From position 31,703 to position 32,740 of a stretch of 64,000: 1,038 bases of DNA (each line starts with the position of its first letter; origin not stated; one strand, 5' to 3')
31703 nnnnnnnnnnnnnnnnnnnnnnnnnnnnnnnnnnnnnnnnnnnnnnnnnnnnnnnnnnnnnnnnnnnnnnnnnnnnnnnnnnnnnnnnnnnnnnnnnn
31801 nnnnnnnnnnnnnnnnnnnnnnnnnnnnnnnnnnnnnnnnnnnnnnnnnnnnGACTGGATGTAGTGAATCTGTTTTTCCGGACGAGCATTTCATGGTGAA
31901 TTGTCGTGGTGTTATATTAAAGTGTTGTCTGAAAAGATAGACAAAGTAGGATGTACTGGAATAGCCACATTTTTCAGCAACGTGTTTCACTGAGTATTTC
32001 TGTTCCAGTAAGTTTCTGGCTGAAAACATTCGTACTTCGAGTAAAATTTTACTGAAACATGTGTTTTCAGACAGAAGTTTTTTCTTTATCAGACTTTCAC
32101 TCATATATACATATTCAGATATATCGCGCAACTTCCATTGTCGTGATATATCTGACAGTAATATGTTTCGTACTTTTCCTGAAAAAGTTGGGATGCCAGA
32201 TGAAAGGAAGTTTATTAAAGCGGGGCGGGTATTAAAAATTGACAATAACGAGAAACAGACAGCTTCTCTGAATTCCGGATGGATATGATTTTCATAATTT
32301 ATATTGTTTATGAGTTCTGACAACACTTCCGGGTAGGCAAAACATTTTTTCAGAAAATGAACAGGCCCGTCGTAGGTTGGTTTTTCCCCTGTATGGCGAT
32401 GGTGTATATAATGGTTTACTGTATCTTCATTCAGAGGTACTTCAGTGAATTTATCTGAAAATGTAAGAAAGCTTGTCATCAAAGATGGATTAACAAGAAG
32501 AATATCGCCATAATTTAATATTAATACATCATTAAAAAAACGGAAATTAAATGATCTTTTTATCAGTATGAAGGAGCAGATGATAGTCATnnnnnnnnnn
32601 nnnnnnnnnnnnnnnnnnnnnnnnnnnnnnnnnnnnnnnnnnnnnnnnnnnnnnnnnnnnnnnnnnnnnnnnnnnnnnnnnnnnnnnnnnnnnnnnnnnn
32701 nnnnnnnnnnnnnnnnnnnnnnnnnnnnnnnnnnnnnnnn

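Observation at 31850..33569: Divergent AppY-like regulator and YdiV-like degenerate EAL protein carried as island cargo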

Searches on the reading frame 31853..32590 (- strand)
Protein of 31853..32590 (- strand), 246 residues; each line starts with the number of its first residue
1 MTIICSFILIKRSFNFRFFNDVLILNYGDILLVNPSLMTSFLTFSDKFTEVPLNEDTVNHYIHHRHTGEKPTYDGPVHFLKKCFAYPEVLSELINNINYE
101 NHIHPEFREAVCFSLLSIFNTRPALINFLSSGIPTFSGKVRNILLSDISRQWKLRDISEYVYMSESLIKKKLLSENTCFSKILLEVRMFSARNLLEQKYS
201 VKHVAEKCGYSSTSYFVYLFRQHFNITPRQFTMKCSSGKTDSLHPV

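Call 8: profile_search(protein=window:31853-32590:-)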
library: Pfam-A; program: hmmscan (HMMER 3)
A. the first sequence (246 residues): domains with independent E <= 10: 2; with E <= 0.001: 2
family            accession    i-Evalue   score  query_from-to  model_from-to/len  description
HTH_18            PF12833.13    8.6e-13    48.8     159-231         3-77/80  Helix-turn-helix domain
HTH_AraC          PF00165.29    3.4e-09    37.1     197-231         7-40/42  Bacterial regulatory helix-turn-helix proteins, AraC family

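Call 12: search_protein_families(proteins=[window:31853-32590:-], library=ncbifam)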
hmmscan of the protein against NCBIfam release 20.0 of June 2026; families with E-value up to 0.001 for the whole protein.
window:31853-32590:- (246 aa): 22 families
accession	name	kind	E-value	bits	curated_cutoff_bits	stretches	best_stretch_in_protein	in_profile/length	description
NF007407.0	PRK09940.1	equivalog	3.1e-54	184.2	348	1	1-232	1-231/253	transcriptional regulator YdeO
NF011732.0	PRK15185.1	equivalog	1.6e-29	103.2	354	1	95-232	164-304/309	transcriptional regulator HilD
NF011733.0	PRK15186.1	equivalog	2.9e-28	99.1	403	1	93-239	138-286/291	AraC family transcriptional regulator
NF007432.1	PRK09978.1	equivalog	4.8e-26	91.5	500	1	108-239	114-247/274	DNA-binding transcriptional regulator GadX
NF011618.0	PRK15044.1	equivalog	1.4e-23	83.7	423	1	95-232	154-290/295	invasion transcriptional regulator HilC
NF049968.1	QhpR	equivalog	6.1e-13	48.6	250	1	136-231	186-283/284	AraC-like transcriptional regulator QhpR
NF047788.1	TransRegPocR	equivalog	3.7e-12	46.1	500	1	146-235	200-291/296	transcriptional regulator PocR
TIGR04094.1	adjacent_YSIRK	equivalog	6.8e-10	38.5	200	1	146-231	296-382/383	YSIRK-targeted surface antigen transcriptional regulator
NF006902.0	PRK09393.1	equivalog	2.2e-08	33.7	425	1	139-236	224-323/327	transcriptional regulator FtrA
NF047455.1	TF_Staph_AryK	equivalog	3.8e-08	32.1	850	1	149-238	171-262/759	transcriptional regulator AryK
NF007860.0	PRK10572.1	equivalog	5.6e-08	32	208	1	90-237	136-287/292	arabinose operon transcriptional regulator AraC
NF052371.1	TransRegGbdRPseu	equivalog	1.9e-07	30.5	480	1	148-232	238-324/365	choline metabolism transcriptional regulator GbdR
NF010028.0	PRK13503.1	equivalog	6.8e-07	29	288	1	182-232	219-270/278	HTH-type transcriptional activator RhaS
NF033869.1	viru_reg_Rsp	equivalog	1e-06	27.5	400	1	142-236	154-250/701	AraC family transcriptional regulator Rsp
NF053784.1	TranRegCyprAlk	equivalog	2.5e-06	27.1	500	1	125-232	226-334/336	transcriptional regulator CypR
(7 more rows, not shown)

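Call 14: search_solved_structures(query=window:31853-32590:-, max_evalue=0.01, show_alignments=2)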
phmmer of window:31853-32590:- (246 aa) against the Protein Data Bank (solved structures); distinct sequences matched with E-value up to 0.01: 18.
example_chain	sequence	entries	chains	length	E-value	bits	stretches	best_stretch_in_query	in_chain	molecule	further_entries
8vst_A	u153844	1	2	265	9.8e-24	87.5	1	93-232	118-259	Regulatory protein Rns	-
8vrq_A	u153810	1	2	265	9.8e-24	87.5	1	93-232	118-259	Regulatory protein Rns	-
6xiu_A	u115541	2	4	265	1.1e-23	87.3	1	93-232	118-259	Regulatory protein Rns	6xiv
9ca5_A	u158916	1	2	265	1.1e-23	87.3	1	93-232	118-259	AraC-family, transcriptional regulator Rns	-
9ca6_A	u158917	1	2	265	1.1e-23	87.2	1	93-232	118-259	Regulatory protein Rns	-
9gfp_A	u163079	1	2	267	1.9e-21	80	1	106-232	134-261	HTH-type transcriptional activator CsvR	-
3mkl_A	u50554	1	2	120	1.8e-19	73.5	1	134-235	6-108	HTH-type transcriptional regulator gadX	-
3gbg_A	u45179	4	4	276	5.1e-10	42.6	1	89-233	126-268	TCP pilus virulence regulatory protein | AraC family transcriptional regulator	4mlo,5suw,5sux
3oio_A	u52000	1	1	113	3.3e-09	39.9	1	143-231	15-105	Transcriptional regulator (AraC-type DNA-binding domain-containing proteins)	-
6p7r_A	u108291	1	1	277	3.5e-09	39.8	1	138-233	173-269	Toxin co-regulated pilus virulence regulatory protein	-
6p7t_A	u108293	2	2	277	4e-09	39.6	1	138-233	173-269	Toxin co-regulated pilus virulence regulatory protein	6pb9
6swi_A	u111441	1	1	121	5.2e-05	26.2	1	153-241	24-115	Two-component response regulator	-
3lsg_A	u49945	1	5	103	6.3e-05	25.9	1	149-231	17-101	Two-component response regulator yesN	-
5chh_A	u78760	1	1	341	0.0002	24.2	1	157-240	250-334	AraC family transcriptional regulator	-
4fe4_A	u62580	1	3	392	0.0019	21.1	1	155-232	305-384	Xylose operon regulatory protein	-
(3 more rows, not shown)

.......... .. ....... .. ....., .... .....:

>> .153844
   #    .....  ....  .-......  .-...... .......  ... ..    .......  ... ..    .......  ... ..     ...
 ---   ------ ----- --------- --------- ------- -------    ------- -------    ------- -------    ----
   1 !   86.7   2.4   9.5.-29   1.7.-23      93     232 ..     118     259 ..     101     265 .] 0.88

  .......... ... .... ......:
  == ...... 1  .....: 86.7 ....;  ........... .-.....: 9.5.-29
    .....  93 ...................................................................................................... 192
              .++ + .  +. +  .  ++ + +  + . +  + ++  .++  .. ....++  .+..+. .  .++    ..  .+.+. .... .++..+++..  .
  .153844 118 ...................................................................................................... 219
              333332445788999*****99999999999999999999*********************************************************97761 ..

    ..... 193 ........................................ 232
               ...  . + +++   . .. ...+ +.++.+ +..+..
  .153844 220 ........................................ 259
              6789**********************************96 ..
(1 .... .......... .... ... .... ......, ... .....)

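Call 33: find_homologous_proteins(query=window:31853-32590:-, max_evalue=1e-10)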
Query window:31853-32590:- (246 aa): 40 proteins with E <= 1e-10 among 324 candidates.
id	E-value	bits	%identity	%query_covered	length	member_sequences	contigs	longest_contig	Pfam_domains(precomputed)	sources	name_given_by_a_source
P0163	3.2e-146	503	99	93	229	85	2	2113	PF12833.14,PF00165.30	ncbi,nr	ncbi:AraC family transcriptional regulator, partial [Escherichia coli]|nr:AraC family transcriptiona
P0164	1.1e-92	328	71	86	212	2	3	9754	PF12833.14,PF00165.30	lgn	-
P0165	1.3e-87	311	64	94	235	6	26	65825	PF12833.14,PF00165.30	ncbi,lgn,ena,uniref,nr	ncbi:helix-turn-helix domain-containing protein [Escherichia coli]|uniref:helix-turn-helix domain-co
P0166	1.1e-80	289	95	56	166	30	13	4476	-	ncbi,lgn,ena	-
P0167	3.6e-79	284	57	94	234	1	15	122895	PF12833.14,PF00165.30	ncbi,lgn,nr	ncbi:helix-turn-helix domain-containing protein [Escherichia coli]|nr:helix-turn-helix domain-contai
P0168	5.0e-79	283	56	94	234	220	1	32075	PF12833.14,PF00165.30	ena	-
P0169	5.4e-77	277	55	94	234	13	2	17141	PF12833.14,PF00165.30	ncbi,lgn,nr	ncbi:TPA: helix-turn-helix domain-containing protein [Escherichia coli]|nr:helix-turn-helix domain-c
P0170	1.2e-76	275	58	93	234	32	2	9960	PF12833.14,PF00165.30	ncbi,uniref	ncbi:helix-turn-helix domain-containing protein [Escherichia coli]|uniref:helix-turn-helix domain-co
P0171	1.3e-76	275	56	92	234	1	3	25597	PF12833.14,PF00165.30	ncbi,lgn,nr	ncbi:AraC family transcriptional regulator [Escherichia coli]|nr:AraC family transcriptional regulat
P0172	4.4e-75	270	56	96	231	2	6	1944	PF12833.14,PF00165.30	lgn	-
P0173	5.9e-75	270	53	98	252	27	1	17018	PF12833.14,PF00165.30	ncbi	-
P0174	1.2e-73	266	52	98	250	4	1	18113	PF12833.14,PF00165.30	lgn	-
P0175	8.8e-72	260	54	97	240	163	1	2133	PF12833.14,PF00165.30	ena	-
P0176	4.1e-71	257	53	94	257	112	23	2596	PF12833.14,PF00165.30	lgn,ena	-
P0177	9.5e-68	246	53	97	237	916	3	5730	PF12833.14,PF00165.30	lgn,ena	-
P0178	1.7e-65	239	48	94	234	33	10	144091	PF12833.14,PF00165.30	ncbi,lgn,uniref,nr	ncbi:TPA: helix-turn-helix domain-containing protein [Escherichia coli]|uniref:helix-turn-helix doma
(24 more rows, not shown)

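Call 61: find_encoding_contigs(protein=P0165, flank=6000, max_places=4)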
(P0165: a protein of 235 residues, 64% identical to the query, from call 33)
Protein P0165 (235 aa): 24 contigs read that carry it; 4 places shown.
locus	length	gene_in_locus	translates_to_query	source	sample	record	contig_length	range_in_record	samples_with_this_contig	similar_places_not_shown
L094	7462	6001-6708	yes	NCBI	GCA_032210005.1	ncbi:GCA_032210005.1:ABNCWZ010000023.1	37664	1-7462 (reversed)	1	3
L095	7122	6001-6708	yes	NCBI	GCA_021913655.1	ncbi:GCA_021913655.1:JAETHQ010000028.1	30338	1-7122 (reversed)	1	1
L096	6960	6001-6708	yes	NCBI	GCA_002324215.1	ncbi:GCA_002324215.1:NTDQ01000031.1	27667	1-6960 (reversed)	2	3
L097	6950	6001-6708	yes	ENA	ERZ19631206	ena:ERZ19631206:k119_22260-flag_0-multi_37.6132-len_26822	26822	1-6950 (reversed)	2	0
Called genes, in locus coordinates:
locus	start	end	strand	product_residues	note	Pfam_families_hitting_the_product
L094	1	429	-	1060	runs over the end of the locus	PF00497:SBP_bac_3, PF00512:HisKA, PF02518:HATPase_c, PF13581:HATPase_c_2 (weak), PF00072:Response_reg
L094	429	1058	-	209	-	PF00072:Response_reg, PF00196:GerE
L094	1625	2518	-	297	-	PF20560:MotA_N, PF01618:MotA_ExbB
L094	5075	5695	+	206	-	-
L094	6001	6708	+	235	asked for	PF12833:HTH_18, PF00165:HTH_AraC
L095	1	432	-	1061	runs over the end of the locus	PF00497:SBP_bac_3, PF00512:HisKA, PF02518:HATPase_c, PF13581:HATPase_c_2 (weak), PF00072:Response_reg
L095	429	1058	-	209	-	PF00072:Response_reg, PF00196:GerE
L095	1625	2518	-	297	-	PF20560:MotA_N, PF01618:MotA_ExbB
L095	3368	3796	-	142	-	PF00665:rve, PF13683:rve_3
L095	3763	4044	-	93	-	PF00665:rve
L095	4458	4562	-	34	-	-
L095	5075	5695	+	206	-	-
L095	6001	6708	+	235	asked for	PF12833:HTH_18, PF00165:HTH_AraC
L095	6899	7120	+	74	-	PF01527:HTH_Tnp_1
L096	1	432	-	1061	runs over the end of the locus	PF00497:SBP_bac_3, PF00512:HisKA, PF02518:HATPase_c, PF13581:HATPase_c_2 (weak), PF00072:Response_reg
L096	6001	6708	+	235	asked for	PF12833:HTH_18, PF00165:HTH_AraC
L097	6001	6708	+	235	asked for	PF12833:HTH_18, PF00165:HTH_AraC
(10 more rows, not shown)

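Call 62: find_encoding_contigs(protein=P0164, flank=6000, max_places=3)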
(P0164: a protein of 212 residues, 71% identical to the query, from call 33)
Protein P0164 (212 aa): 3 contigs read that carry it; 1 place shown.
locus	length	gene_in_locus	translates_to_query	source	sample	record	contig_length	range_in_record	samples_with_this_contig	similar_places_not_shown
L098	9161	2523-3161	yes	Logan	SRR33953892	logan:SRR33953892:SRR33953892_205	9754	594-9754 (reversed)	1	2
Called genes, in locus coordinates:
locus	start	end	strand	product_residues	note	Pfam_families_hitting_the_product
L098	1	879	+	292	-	?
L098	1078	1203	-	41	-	-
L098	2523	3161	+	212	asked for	PF12833:HTH_18, PF00165:HTH_AraC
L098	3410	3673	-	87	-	-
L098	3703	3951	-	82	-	PF08937:ThsB_TIR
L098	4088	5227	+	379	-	-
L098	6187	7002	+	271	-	PF12833:HTH_18, PF00165:HTH_AraC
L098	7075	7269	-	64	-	-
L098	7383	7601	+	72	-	-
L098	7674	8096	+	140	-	PF01548:DEDD_Tnp_IS110 (weak)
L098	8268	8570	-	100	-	-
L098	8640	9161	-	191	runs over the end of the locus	PF14319:Zn_Tnp_IS91, PF04986:Y2_Tnp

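Call 63: find_encoding_contigs(protein=P0178, flank=6000, max_places=3)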
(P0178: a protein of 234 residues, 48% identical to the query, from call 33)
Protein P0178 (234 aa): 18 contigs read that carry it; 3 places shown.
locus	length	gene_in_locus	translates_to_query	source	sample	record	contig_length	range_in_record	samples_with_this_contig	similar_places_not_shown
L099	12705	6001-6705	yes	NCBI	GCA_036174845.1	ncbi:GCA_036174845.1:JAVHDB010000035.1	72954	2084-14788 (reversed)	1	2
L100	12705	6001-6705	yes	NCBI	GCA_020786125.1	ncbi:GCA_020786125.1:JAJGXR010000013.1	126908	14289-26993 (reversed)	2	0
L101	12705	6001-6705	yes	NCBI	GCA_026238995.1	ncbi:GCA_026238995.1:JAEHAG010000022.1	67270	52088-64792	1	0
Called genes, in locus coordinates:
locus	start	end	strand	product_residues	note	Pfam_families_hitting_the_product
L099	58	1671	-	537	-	PF13007:LZ_Tnp_IS66, PF13005:zf-IS66, PF03050:DDE_Tnp_IS66, PF13817:DDE_Tnp_IS66_C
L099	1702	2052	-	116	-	PF05717:TnpB_IS66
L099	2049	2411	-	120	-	PF01527:HTH_Tnp_1, PF13384:HTH_23 (weak)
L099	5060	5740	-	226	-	PF00563:EAL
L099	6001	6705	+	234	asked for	PF12833:HTH_18, PF00165:HTH_AraC (weak)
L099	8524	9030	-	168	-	-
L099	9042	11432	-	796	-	PF13953:PapC_C (faint), PF00577:Usher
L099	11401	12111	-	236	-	PF00345:PapD_N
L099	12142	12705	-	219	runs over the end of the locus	PF05229:SCPU (weak)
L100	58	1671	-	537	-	PF13007:LZ_Tnp_IS66, PF13005:zf-IS66, PF03050:DDE_Tnp_IS66, PF13817:DDE_Tnp_IS66_C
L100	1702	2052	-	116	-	PF05717:TnpB_IS66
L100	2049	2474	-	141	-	PF01527:HTH_Tnp_1, PF13384:HTH_23 (weak)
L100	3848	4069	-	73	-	PF08349:DUF1722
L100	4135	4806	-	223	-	PF04463:2-thiour_desulf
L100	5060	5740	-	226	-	PF00563:EAL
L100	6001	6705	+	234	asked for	PF12833:HTH_18, PF00165:HTH_AraC (weak)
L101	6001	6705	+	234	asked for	PF12833:HTH_18, PF00165:HTH_AraC (weak)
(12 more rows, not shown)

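Call 84: search_protein_families(proteins=[window:31853-32590:-], library=phrogs, max_evalue=0.001)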
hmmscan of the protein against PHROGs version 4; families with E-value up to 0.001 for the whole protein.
window:31853-32590:- (246 aa): 4 families
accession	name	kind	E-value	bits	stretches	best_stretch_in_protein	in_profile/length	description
phrog_1450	-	unknown function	3.7e-61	207.9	1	1-235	8-250/254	-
phrog_7620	-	transcription regulation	2e-15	57.3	1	139-231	552-648/678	transcriptional regulator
phrog_11275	-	unknown function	1.1e-13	51.9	1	143-234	228-321/338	-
phrog_6899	-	unknown function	1.2e-11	45.6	1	137-231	164-259/265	-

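Call 85: search_protein_families(proteins=[window:31853-32590:-], library=padloc, max_evalue=0.001)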
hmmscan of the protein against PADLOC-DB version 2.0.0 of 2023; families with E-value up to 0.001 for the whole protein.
window:31853-32590:- (246 aa): 0 families
